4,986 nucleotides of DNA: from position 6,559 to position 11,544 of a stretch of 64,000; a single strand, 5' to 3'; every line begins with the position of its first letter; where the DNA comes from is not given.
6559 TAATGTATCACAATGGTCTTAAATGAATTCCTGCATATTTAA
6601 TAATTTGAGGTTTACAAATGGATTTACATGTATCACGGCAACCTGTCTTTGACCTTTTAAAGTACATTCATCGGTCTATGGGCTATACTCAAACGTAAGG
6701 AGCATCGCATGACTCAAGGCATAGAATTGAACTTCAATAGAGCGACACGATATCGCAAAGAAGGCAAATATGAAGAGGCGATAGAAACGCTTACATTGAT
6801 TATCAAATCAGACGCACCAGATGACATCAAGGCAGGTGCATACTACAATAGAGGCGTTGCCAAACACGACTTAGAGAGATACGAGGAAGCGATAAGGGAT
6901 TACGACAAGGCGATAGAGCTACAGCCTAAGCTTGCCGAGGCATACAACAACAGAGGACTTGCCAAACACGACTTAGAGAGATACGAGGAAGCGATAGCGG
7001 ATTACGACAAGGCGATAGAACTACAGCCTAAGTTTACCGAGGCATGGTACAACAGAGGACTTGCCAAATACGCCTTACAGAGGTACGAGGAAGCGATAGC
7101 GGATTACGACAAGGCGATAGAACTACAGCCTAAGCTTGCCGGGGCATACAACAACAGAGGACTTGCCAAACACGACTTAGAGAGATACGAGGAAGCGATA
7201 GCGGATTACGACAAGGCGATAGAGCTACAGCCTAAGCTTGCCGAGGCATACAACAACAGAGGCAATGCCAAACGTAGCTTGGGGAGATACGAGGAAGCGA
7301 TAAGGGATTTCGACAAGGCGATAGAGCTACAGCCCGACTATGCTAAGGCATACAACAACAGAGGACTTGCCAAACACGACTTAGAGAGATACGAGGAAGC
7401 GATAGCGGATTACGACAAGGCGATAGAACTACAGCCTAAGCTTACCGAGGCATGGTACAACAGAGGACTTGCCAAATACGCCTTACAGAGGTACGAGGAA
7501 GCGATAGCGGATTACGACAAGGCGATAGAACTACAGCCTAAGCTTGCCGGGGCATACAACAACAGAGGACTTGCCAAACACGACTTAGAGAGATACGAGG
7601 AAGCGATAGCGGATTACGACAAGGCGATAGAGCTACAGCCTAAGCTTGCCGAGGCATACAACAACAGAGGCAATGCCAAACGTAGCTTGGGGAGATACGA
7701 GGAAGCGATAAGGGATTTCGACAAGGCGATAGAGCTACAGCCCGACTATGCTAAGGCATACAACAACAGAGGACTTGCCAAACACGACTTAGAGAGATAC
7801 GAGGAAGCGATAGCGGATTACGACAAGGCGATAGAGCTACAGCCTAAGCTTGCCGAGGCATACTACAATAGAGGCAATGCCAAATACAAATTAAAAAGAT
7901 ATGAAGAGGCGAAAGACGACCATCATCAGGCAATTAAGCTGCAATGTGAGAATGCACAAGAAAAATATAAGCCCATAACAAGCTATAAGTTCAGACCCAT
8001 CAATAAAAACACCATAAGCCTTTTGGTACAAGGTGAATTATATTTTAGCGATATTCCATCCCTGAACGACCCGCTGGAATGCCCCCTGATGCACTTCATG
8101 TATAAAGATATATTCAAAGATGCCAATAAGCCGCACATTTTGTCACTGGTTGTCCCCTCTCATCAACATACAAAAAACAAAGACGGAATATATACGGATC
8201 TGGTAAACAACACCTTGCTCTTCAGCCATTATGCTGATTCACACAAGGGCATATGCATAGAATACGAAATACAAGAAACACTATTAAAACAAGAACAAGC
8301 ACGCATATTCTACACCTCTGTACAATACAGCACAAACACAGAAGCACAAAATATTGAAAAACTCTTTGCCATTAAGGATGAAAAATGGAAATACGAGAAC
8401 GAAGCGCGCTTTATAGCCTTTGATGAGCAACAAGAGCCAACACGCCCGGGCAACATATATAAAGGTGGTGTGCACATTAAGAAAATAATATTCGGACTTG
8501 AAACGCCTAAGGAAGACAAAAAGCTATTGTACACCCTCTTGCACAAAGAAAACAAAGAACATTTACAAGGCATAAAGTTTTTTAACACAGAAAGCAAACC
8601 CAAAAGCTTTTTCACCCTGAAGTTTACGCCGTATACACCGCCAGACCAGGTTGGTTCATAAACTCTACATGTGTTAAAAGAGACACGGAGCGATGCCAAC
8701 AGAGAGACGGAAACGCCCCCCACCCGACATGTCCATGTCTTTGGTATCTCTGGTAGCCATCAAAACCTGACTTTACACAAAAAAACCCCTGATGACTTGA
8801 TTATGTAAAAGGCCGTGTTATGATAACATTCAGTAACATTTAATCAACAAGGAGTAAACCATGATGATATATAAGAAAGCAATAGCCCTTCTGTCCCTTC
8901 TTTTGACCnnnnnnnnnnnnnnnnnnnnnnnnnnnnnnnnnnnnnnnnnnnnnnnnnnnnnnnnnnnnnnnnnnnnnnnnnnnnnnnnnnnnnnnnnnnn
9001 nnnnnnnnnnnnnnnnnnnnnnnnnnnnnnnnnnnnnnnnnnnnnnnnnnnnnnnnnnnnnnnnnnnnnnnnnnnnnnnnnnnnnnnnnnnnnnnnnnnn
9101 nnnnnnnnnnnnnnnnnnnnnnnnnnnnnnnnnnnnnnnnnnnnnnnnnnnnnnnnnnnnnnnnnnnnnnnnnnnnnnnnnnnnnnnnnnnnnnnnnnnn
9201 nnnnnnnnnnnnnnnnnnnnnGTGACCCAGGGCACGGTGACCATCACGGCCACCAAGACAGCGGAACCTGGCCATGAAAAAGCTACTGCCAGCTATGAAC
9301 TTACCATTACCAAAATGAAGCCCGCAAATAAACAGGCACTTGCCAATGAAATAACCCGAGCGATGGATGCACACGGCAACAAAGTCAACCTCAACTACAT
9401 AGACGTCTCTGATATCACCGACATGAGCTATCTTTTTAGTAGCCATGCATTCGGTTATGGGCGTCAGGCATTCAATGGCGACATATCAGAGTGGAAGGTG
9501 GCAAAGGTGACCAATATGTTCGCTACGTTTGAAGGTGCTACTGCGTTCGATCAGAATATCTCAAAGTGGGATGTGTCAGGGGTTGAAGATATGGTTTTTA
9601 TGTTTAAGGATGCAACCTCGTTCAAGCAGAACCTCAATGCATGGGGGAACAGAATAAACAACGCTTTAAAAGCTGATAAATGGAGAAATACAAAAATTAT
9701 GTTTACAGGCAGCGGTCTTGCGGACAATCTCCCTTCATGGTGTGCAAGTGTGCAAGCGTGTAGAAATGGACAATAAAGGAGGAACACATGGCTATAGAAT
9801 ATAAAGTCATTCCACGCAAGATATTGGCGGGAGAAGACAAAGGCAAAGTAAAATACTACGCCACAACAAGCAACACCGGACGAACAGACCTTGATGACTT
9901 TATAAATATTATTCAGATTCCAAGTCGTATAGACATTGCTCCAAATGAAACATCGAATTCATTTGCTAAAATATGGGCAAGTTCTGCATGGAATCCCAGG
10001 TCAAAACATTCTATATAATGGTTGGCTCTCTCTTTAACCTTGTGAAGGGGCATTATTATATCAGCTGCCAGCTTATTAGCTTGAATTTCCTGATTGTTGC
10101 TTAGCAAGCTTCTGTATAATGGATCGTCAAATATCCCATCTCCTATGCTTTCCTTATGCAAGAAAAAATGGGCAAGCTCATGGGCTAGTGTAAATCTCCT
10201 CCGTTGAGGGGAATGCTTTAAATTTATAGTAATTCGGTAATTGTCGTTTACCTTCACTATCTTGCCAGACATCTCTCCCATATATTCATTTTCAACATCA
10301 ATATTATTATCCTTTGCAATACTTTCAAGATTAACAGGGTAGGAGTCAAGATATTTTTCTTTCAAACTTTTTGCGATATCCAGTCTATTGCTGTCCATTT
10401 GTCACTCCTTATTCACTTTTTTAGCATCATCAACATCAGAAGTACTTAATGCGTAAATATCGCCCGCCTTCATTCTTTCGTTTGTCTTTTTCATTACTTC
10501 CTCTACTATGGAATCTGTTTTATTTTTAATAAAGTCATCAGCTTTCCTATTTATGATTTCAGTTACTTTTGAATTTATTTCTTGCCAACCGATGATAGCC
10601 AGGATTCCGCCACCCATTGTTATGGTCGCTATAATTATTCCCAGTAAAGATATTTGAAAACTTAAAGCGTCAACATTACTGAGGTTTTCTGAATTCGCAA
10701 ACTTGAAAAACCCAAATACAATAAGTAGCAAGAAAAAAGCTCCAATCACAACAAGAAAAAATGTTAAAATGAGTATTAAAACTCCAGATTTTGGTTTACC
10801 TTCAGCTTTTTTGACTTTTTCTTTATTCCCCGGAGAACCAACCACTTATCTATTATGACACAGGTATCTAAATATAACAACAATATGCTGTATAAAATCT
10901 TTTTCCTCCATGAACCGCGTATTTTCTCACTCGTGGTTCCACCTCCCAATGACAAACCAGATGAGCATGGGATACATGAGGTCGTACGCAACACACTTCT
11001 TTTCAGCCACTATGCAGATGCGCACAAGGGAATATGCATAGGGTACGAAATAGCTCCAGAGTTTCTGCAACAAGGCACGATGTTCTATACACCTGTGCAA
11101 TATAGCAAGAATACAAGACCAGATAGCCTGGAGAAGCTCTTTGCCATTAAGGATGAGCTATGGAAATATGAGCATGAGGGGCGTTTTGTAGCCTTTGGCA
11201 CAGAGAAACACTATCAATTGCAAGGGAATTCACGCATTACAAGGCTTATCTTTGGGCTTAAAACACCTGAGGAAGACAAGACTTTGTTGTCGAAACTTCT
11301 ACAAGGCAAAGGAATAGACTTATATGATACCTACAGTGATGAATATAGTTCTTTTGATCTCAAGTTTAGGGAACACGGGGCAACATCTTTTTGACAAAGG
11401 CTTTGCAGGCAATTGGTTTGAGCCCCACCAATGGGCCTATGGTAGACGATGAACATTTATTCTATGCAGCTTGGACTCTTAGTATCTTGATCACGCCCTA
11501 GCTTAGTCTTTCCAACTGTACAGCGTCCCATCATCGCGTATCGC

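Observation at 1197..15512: Three-plus-member family of TPR-array proteins fused to a DUF2971 domain, concentrated in a defence-gene island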

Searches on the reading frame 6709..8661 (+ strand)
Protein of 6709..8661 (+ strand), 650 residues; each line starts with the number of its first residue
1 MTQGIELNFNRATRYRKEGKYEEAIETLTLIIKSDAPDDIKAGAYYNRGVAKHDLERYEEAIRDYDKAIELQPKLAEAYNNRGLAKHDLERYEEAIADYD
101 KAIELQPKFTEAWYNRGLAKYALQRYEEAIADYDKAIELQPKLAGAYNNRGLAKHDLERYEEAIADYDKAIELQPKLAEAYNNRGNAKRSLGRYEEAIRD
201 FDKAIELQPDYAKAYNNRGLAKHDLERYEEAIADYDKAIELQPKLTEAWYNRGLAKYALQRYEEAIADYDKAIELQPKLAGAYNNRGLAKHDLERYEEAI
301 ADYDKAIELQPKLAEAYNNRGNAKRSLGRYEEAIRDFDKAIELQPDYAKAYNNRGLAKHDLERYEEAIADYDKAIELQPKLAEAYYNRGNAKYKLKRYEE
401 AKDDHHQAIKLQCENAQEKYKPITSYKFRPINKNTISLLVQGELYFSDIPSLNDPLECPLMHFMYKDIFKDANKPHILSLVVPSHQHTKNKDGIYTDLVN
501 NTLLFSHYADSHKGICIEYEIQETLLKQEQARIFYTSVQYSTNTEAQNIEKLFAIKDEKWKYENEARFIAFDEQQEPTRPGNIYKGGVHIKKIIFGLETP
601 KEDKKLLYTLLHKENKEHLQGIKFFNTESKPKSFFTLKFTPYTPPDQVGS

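Call 8: search_protein_families(library=pfam, proteins=[window:6709-8661:+], max_evalue=0.01)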
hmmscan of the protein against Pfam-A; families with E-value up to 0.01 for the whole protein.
window:6709-8661:+ (650 aa): 34 families (the best 25 are shown)
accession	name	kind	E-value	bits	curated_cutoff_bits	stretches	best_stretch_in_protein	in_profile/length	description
PF00515.34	TPR_1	-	1.5e-118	382.7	27.8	11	178-211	1-34/34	Tetratricopeptide repeat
PF13414.12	TPR_11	-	2.5e-102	334.7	26.8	10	185-224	1-40/42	TPR repeat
PF13181.12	TPR_8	-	7.3e-90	288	25.7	11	178-211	1-34/34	Tetratricopeptide repeat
PF07719.23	TPR_2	-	7.5e-88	281.9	27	11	178-211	1-34/34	Tetratricopeptide repeat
PF13424.12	TPR_12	-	4.9e-66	219.3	30.1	10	313-379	2-76/77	Tetratricopeptide repeat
PF13431.12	TPR_17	-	3.8e-65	211.2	24.4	10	167-198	2-33/34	Tetratricopeptide repeat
PF13432.12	TPR_16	-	6.2e-50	167.6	32.7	8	184-244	3-63/65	Tetratricopeptide repeat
PF13371.12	TPR_9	-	5.9e-42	142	35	11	226-278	9-61/73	Tetratricopeptide repeat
PF10516.15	SHNi-TPR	-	1.3e-37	127.4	21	4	226-247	15-36/38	SHNi-TPR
PF13374.12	TPR_10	-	2.3e-37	126.4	27.5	5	178-207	2-31/42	Tetratricopeptide repeat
PF13428.12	TPR_14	-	7.8e-28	94.5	23.5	2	179-218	2-41/44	Tetratricopeptide repeat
PF01239.28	PPTA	-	1.1e-24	84.9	29.5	0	92-117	1-26/32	Protein prenyltransferase alpha subunit repeat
PF14559.12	TPR_19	-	3.3e-18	66.2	25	2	90-140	5-55/68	Tetratricopeptide repeat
PF13174.12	TPR_6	-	2.3e-17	62.8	26.3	0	111-142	1-32/33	Tetratricopeptide repeat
PF12895.13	ANAPC3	-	6.6e-12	46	27.2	1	90-167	3-79/82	Anaphase-promoting complex, cyclosome, subunit 3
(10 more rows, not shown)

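Call 9: search_protein_families(library=padloc, proteins=[window:6709-8661:+], max_evalue=0.01)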
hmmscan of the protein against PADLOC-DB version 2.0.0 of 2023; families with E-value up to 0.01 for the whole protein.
window:6709-8661:+ (650 aa): 6 families
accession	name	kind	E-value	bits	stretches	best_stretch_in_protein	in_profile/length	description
PDLC04990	PDC-S31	-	3.7e-29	100.3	2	500-639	120-255/259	-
PDLC04991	PDC-S31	-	2e-26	91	1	425-615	3-182/208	-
PDLC04994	PDC-S31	-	2e-18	64.7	2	496-616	127-252/273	-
PDLC02907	TPR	-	2.5e-10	37.6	2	147-246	587-682/864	-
PDLC04992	PDC-S31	-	2.3e-08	32.1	1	444-546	2-113/220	-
PDLC01038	Csx15/20/peptidase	-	6.3e-06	24.6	0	221-272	11-61/118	peptidase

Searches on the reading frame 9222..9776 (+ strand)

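Call 10: search_protein_families(library=pfam, proteins=[window:9222-9776:+], max_evalue=0.001)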
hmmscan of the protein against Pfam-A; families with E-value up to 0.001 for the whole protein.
window:9222-9776:+ (184 aa): 1 family
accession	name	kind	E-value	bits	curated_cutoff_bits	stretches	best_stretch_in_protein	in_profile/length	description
PF03382.20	DUF285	-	1.9e-23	82.9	25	1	54-143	14-97/120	Mycoplasma protein of unknown function, DUF285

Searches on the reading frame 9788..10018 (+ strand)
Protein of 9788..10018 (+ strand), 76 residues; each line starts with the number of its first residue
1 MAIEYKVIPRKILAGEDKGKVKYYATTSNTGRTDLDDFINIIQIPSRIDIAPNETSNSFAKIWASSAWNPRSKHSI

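Call 18: search_protein_families(library=pfam, proteins=[window:9788-10018:+], max_evalue=0.01)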
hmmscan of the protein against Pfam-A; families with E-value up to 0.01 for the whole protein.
window:9788-10018:+ (76 aa): 1 family
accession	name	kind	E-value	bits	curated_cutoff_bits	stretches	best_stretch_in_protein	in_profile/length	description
PF18291.6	HU-HIG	-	0.00049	20.6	26.2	1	1-43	1-42/125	HU domain fused to wHTH, Ig, or Glycine-rich motif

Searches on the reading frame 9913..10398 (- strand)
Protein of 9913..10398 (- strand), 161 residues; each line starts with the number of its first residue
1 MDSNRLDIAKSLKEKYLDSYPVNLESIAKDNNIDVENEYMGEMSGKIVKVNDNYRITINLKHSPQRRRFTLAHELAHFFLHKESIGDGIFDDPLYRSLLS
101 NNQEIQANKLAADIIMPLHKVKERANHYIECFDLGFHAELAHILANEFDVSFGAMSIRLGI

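Call 10: search_protein_families(library=pfam, proteins=[window:9913-10398:-], max_evalue=0.001)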
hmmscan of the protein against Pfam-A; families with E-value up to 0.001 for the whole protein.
window:9913-10398:- (161 aa): 1 family
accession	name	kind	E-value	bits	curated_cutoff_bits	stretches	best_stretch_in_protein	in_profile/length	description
PF06114.19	Peptidase_M78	-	9.7e-19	67.8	22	1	29-159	2-122/123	IrrE N-terminal-like domain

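Call 113: search_protein_families(library=padloc, proteins=[window:9913-10398:-], max_evalue=0.00001)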
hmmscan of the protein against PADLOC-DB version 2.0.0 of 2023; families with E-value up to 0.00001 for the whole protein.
window:9913-10398:- (161 aa): 11 families
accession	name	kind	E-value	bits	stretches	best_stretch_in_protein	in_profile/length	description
PDLC04141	capP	-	4.8e-28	96.3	1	11-159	12-150/242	capP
PDLC03944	RmrA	-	4.5e-09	33.8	1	49-158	178-279/384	-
PDLC03949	RmrA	-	1.4e-08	32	1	57-129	179-239/363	-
PDLC03954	RmrA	-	5e-08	30.3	1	47-119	187-255/380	-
PDLC03945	RmrA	-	1.1e-07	29.4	1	51-128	192-263/394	-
PDLC03947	RmrA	-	8.2e-07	26.2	1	57-121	198-257/383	-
PDLC03952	RmrA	-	1.2e-06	25.7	1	61-121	214-269/395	-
PDLC03953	RmrA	-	1.7e-06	25.5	1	62-129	203-257/373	-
PDLC03946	RmrA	-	2.4e-06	24.5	1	55-130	178-242/357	-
PDLC03982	PD-Lambda-2_B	-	4e-06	24.4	1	69-125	292-345/402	-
PDLC03951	RmrA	-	5.8e-06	23.5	1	54-121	192-252/400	-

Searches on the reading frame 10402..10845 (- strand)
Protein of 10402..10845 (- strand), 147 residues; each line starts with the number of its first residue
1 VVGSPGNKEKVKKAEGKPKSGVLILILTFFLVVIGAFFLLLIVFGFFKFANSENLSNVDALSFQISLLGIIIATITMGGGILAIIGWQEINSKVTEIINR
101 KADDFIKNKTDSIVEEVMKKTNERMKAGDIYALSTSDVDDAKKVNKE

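Call 10: search_protein_families(library=pfam, proteins=[window:10402-10845:-], max_evalue=0.001)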
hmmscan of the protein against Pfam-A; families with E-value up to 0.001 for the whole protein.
window:10402-10845:- (147 aa): 1 family
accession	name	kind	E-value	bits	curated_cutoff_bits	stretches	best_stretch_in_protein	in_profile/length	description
PF00335.26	Tetraspanin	-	0.00077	19.6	32.1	1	27-119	46-135/225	Tetraspanin family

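Call 113: search_protein_families(library=padloc, proteins=[window:10402-10845:-], max_evalue=0.00001)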
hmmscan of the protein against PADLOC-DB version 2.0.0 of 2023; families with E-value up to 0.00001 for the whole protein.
window:10402-10845:- (147 aa): 0 families

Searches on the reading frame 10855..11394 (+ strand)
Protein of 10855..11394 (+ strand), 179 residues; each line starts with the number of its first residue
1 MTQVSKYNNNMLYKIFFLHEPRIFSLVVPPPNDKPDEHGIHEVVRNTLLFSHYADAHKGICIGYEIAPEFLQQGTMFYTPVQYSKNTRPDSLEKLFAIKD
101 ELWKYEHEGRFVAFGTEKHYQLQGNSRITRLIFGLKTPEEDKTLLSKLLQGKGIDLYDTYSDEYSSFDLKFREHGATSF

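Call 8: search_protein_families(library=pfam, proteins=[window:10855-11394:+], max_evalue=0.01)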
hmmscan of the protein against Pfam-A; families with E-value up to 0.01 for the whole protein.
window:10855-11394:+ (179 aa): 1 family
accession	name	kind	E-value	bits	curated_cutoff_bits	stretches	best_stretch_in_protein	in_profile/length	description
PF11185.13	DUF2971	-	0.00033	22.4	22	1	50-110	2-88/89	Protein of unknown function (DUF2971)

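Call 9: search_protein_families(library=padloc, proteins=[window:10855-11394:+], max_evalue=0.01)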
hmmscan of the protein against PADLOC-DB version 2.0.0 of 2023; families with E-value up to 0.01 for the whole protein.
window:10855-11394:+ (179 aa): 4 families
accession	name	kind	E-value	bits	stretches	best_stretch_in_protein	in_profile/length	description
PDLC04990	PDC-S31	-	7.6e-24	82.9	1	44-172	119-256/259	-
PDLC04991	PDC-S31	-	2.4e-20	71.1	1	44-160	74-189/208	-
PDLC04994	PDC-S31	-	1e-12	46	1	45-150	131-248/273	-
PDLC04992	PDC-S31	-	0.00018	19.4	0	45-68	67-90/220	-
